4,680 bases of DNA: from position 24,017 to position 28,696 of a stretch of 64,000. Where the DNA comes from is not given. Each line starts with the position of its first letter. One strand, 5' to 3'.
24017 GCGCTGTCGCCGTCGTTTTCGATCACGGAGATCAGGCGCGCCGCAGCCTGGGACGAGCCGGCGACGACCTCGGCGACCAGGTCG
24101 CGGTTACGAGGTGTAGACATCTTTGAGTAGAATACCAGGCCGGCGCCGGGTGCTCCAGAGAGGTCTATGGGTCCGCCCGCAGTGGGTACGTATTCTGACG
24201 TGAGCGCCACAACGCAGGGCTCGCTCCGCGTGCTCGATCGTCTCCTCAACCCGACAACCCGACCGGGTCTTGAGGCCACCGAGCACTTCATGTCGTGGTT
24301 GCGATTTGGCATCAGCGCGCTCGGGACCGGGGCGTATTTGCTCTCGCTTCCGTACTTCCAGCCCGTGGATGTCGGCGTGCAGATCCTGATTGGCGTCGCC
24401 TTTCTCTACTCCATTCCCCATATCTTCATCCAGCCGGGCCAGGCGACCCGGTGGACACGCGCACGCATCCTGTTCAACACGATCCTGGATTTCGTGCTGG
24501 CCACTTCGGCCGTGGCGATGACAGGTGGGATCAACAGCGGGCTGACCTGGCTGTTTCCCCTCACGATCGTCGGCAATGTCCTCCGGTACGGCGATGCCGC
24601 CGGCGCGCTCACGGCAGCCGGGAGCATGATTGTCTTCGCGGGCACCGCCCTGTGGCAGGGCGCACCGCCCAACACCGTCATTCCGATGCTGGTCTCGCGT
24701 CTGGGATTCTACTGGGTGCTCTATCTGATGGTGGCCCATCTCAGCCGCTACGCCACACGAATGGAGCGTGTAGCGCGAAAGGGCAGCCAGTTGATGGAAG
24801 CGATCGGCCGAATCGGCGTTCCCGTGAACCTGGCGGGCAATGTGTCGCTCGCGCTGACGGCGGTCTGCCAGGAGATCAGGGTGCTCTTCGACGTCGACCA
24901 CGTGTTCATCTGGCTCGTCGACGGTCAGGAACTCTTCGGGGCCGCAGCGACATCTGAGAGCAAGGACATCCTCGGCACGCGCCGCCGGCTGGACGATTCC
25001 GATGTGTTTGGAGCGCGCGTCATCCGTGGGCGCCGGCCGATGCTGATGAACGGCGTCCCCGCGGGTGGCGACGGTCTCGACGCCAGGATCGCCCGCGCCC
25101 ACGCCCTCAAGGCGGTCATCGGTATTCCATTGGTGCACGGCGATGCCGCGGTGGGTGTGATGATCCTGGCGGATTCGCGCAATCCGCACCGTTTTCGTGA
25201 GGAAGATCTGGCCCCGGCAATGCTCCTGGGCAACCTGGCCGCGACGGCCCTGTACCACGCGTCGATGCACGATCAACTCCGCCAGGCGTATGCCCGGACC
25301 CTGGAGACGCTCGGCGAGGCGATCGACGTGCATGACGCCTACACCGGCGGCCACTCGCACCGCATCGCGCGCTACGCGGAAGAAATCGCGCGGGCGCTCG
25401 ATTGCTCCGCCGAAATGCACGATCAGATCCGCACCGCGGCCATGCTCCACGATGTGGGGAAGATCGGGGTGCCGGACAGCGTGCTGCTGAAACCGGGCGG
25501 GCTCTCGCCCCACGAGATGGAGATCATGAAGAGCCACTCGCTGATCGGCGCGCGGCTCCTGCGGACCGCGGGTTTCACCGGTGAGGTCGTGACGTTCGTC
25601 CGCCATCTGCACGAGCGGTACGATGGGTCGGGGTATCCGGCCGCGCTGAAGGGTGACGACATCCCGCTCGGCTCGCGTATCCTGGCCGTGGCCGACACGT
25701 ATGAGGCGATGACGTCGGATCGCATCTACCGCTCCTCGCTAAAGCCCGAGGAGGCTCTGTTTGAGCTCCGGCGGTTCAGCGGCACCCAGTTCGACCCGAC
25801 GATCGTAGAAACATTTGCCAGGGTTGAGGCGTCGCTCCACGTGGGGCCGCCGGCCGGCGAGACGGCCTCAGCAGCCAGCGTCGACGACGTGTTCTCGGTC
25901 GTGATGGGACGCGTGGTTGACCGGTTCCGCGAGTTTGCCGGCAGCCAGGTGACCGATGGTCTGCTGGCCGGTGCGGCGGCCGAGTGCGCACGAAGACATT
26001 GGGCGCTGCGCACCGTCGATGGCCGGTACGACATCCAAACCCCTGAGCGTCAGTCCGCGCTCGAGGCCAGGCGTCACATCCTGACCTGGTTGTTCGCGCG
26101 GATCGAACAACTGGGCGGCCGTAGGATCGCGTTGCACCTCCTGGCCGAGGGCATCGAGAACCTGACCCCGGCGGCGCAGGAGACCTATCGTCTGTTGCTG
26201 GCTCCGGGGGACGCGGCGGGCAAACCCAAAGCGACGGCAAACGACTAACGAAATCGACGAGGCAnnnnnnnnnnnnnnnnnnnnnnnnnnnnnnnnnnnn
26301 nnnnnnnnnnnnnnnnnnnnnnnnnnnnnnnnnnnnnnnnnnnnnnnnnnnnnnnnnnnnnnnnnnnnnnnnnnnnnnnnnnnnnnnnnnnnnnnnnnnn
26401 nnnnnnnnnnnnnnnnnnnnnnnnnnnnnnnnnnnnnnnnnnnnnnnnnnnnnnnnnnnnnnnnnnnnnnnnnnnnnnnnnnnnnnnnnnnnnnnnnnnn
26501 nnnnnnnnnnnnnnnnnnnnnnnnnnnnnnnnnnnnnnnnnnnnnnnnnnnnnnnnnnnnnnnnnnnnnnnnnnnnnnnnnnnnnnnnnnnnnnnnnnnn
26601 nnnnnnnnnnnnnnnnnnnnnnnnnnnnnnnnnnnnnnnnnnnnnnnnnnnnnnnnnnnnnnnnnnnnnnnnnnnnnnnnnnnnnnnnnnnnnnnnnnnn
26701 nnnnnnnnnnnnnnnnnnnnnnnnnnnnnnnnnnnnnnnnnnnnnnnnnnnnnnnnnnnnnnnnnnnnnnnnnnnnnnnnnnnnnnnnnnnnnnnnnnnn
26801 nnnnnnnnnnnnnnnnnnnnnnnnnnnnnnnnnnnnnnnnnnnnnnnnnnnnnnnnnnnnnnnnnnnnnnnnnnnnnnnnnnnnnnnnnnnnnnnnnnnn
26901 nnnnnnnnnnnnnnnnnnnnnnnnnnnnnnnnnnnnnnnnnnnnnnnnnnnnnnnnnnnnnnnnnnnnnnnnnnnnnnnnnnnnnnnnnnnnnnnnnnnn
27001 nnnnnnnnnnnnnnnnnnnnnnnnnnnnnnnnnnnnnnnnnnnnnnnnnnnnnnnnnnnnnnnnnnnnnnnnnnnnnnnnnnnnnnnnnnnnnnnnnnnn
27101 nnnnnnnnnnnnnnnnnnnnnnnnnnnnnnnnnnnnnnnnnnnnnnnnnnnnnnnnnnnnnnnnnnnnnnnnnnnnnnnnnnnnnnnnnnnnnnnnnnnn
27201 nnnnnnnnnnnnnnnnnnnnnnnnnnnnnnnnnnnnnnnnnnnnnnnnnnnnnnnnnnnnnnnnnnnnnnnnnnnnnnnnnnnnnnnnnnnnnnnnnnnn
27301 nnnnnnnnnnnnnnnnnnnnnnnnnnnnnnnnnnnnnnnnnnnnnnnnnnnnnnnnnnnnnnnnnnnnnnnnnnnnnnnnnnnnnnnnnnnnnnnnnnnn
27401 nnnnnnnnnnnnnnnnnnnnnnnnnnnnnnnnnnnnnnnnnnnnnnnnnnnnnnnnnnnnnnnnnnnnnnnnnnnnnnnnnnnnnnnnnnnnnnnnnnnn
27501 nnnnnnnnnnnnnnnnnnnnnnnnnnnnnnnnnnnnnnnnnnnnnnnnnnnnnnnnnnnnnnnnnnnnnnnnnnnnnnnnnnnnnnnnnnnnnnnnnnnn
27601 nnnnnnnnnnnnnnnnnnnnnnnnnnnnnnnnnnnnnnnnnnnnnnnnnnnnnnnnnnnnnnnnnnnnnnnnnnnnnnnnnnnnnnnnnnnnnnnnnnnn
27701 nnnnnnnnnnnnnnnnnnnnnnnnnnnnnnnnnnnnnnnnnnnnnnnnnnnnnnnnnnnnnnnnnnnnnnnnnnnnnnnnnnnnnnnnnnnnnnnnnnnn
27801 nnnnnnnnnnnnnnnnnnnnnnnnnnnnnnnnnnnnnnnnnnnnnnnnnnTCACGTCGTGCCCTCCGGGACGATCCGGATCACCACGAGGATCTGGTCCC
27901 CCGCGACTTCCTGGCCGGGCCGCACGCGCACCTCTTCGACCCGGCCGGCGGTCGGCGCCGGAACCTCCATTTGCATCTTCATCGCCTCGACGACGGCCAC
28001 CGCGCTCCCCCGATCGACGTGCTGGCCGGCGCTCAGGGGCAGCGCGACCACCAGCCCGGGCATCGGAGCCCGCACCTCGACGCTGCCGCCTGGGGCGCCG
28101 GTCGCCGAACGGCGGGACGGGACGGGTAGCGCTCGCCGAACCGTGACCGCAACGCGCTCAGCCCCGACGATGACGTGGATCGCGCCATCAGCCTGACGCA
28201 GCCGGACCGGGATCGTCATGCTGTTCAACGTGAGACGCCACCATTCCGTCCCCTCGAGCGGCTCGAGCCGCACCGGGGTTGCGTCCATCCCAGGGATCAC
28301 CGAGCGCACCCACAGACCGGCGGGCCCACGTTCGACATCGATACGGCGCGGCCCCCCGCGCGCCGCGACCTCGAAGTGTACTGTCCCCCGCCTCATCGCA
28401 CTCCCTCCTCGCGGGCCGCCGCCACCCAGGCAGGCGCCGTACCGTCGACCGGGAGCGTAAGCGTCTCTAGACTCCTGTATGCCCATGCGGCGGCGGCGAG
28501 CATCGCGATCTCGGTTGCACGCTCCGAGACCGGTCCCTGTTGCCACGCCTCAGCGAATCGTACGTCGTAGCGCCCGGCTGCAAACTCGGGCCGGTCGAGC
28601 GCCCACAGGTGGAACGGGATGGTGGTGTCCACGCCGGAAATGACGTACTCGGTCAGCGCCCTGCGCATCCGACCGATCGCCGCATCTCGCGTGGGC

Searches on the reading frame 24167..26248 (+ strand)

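Call 91: search_protein_families(library=pfam, proteins=[window:24167-26248:+], max_evalue=0.001)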
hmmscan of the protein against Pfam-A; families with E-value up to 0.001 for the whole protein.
window:24167-26248:+ (693 aa): 6 families
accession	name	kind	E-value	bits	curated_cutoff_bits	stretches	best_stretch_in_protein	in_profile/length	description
PF13487.12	HD_5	-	4.9e-38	131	27.2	1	384-546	5-170/170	HD domain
PF01966.28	HD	-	1.5e-19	70.9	22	1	394-515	2-116/116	HD domain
PF13185.12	GAF_2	-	1.5e-14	54.8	28.6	1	230-362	8-135/136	GAF domain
PF01590.32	GAF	-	1.9e-12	48.3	22.4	1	229-362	5-133/133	GAF domain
PF13492.12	GAF_3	-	2.4e-08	34.9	27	1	230-362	6-127/129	GAF domain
PF08668.18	HDOD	-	0.00054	19.9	22.9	0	396-434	98-134/196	HDOD domain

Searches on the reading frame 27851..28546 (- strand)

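Call 42: search_protein_families(library=pfam, proteins=[window:27851-28546:-], max_evalue=0.00001)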
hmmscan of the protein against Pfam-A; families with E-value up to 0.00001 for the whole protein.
window:27851-28546:- (231 aa): 2 families
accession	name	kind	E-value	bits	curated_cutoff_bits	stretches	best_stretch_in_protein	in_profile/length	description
PF00364.28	Biotin_lipoyl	-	8.1e-18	64.5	22.1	1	157-223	2-73/73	Biotin-requiring enzyme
PF13533.13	Biotin_lipoyl_2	-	1.3e-07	31.7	29.8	0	197-223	5-31/32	Biotin-lipoyl like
